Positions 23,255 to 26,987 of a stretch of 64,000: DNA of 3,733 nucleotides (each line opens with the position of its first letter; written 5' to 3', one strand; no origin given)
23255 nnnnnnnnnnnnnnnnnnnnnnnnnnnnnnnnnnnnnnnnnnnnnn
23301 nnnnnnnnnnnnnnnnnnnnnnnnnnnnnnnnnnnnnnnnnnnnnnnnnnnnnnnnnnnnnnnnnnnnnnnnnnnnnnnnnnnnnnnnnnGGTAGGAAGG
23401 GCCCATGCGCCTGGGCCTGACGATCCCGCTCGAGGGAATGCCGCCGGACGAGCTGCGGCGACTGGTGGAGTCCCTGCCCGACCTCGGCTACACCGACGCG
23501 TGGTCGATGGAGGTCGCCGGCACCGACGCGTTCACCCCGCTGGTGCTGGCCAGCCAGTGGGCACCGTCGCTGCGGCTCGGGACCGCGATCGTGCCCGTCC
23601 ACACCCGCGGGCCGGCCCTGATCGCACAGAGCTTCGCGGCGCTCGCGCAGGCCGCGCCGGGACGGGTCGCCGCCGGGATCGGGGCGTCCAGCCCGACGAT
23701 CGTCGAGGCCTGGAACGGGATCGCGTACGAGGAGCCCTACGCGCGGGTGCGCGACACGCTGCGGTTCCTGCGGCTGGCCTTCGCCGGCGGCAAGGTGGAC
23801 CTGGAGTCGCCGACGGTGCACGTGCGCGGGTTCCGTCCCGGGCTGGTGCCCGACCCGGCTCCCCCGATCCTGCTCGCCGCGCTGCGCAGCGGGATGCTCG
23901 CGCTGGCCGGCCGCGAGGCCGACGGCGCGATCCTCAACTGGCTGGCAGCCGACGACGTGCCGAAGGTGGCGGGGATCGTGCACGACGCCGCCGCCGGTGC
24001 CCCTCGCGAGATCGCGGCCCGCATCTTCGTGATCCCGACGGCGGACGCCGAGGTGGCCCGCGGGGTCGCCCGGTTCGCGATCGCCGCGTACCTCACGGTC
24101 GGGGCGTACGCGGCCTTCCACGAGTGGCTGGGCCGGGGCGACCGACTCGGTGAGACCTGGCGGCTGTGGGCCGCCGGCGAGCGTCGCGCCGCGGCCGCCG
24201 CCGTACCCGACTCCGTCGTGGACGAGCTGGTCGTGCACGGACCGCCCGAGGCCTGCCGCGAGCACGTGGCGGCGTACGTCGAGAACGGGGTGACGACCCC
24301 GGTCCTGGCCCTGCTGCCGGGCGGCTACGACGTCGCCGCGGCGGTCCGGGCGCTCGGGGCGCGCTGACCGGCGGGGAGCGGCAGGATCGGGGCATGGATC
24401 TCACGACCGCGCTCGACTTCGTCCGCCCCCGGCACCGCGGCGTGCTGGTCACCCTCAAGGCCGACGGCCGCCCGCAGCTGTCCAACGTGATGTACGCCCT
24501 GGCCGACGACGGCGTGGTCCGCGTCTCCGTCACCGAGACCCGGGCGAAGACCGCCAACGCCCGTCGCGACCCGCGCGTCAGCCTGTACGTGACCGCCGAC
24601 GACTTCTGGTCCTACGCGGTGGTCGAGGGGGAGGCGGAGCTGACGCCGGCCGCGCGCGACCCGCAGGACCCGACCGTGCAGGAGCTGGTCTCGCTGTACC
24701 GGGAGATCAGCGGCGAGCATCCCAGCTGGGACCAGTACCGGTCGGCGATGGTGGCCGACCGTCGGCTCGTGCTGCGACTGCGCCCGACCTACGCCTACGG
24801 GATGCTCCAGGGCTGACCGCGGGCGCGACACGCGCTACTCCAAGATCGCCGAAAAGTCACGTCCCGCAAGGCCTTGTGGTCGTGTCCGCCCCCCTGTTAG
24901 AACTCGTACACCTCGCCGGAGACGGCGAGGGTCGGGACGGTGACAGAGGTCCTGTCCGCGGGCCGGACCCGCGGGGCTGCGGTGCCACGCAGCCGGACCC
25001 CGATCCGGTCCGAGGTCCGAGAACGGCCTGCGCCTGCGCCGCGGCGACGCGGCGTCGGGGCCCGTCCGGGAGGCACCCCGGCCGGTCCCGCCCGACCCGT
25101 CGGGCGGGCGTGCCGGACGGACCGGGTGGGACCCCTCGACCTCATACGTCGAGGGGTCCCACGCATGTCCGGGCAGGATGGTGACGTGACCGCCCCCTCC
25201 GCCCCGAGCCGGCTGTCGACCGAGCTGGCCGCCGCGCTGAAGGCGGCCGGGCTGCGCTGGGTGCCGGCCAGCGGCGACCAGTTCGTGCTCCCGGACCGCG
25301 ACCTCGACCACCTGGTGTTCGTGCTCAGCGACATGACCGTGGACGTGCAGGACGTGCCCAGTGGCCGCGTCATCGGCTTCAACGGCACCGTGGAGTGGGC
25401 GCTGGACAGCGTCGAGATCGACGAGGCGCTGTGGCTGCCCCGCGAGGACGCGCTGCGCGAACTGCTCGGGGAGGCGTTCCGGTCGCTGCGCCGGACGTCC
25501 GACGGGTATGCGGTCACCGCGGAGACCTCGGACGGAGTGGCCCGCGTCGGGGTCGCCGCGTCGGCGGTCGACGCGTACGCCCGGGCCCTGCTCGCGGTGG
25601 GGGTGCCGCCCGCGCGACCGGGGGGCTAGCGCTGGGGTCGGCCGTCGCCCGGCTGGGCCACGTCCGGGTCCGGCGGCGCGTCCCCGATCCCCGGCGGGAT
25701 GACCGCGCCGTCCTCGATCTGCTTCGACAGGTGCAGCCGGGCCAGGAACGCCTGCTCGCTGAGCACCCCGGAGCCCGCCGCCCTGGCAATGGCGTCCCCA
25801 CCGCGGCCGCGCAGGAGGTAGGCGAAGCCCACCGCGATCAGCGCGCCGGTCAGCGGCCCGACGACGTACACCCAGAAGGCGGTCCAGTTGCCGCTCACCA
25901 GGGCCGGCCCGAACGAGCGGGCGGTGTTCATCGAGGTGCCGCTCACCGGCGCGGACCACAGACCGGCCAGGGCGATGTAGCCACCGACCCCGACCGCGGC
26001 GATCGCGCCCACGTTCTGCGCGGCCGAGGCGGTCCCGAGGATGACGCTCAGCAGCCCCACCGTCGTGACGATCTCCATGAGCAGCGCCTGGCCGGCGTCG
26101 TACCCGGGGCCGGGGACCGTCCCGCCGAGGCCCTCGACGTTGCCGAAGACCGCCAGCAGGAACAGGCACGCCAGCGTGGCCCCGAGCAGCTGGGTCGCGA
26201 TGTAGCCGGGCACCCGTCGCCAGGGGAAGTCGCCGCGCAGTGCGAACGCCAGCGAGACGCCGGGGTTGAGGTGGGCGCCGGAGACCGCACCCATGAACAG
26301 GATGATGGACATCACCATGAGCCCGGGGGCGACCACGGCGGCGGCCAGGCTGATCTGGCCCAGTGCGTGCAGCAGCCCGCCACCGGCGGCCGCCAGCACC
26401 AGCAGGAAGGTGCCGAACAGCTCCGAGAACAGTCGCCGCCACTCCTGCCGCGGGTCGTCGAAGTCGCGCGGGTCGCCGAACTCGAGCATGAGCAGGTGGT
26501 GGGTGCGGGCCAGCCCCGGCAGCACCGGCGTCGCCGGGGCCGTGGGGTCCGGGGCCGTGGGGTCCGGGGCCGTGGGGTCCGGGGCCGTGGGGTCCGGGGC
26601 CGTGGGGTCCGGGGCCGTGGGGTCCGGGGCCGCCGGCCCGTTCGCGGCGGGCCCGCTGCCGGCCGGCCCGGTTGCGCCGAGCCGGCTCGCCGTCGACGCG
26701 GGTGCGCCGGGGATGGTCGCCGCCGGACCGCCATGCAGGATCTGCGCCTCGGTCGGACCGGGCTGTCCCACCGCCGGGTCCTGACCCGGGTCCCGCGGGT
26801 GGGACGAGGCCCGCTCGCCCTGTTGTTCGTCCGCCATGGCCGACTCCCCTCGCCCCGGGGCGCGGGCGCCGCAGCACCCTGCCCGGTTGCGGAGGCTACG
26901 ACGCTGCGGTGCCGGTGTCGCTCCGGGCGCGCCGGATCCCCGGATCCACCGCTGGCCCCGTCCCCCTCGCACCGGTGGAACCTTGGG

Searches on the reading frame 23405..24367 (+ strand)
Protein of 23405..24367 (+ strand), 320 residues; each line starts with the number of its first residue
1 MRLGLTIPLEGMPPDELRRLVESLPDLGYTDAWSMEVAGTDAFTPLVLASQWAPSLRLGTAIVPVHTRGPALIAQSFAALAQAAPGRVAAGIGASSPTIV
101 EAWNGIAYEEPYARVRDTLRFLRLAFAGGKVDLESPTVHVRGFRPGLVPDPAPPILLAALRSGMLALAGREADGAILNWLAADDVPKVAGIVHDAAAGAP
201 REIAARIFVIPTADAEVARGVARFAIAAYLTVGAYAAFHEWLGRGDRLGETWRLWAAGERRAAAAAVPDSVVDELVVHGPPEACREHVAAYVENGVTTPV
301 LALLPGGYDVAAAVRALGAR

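Call 68: search_protein_families(library=pfam, proteins=[window:23405-24367:+], max_evalue=0.001)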
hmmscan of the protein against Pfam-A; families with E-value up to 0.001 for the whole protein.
window:23405-24367:+ (320 aa): 1 family
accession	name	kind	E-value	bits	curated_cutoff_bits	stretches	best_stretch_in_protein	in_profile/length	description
PF00296.26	Bac_luciferase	-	6.2e-54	183.9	27.9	1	11-297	19-313/314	Luciferase-like monooxygenase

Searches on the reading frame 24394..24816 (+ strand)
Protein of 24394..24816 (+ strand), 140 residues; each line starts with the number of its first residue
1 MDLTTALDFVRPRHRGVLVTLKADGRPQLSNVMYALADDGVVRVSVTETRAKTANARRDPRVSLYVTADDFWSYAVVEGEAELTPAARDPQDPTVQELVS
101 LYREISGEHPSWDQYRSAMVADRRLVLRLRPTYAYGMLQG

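Call 68: search_protein_families(library=pfam, proteins=[window:24394-24816:+], max_evalue=0.001)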
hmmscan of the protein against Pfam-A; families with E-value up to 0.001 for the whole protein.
window:24394-24816:+ (140 aa): 1 family
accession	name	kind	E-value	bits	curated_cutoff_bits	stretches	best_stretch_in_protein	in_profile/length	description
PF01243.27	PNPOx_N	-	5.3e-11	43.4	28.1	1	7-134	6-116/120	Pyridoxamine 5'-phosphate oxidase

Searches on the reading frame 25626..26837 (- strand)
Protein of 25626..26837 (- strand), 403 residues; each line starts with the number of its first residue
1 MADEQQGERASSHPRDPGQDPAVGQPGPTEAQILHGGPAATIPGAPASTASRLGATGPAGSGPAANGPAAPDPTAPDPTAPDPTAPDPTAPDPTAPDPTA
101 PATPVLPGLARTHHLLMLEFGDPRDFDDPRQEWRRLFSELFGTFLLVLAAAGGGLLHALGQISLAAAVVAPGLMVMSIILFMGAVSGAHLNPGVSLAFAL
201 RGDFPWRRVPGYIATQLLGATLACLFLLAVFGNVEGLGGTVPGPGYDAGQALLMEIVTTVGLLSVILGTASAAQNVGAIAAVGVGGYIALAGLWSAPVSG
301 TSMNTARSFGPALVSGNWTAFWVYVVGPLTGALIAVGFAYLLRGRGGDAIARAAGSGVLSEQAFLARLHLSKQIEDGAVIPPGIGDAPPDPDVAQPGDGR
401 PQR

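Call 68: search_protein_families(library=pfam, proteins=[window:25626-26837:-], max_evalue=0.001)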
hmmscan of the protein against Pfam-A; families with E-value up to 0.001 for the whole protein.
window:25626-26837:- (403 aa): 1 family
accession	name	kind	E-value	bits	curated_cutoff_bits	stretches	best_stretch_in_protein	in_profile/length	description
PF00230.25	MIP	-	3.1e-47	161.7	25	1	131-336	6-219/222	Major intrinsic protein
